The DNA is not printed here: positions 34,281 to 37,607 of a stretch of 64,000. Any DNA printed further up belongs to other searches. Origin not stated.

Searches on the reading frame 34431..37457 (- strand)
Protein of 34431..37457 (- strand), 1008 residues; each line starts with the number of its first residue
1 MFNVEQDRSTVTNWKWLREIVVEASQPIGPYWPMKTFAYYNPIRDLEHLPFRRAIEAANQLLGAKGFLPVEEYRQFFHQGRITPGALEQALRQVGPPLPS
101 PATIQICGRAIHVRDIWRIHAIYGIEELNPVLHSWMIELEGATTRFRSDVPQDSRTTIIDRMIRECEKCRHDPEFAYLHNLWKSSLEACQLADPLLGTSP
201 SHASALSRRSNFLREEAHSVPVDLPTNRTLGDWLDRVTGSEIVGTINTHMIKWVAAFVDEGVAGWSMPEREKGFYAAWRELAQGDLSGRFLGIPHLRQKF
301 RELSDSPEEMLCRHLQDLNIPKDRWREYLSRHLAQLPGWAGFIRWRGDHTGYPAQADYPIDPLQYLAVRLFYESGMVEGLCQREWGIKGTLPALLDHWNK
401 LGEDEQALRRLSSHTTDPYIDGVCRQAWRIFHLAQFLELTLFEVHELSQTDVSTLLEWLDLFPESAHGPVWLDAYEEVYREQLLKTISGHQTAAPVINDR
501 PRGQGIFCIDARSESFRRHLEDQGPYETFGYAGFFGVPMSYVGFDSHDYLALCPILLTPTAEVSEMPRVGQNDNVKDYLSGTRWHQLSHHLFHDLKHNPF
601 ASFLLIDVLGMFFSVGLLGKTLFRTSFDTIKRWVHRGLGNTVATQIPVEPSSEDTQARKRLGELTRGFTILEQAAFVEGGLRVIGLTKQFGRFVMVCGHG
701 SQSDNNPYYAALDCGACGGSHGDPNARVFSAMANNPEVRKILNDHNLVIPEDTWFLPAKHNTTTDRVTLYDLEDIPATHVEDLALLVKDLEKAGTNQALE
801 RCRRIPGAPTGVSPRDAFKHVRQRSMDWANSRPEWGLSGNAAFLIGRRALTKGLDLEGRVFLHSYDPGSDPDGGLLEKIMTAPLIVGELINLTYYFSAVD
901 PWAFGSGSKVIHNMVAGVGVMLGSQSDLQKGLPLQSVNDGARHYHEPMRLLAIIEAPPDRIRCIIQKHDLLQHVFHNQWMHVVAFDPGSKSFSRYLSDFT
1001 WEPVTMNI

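Call 7: search_protein_families(library=pfam, proteins=[window:34431-37457:-])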
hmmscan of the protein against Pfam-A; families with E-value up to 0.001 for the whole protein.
window:34431-37457:- (1008 aa): 1 family
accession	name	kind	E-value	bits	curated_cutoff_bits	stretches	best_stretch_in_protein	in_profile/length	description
PF10070.14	DabA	-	8.1e-257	854.9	25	1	23-980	3-747/747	Probable inorganic carbon transporter subunit DabA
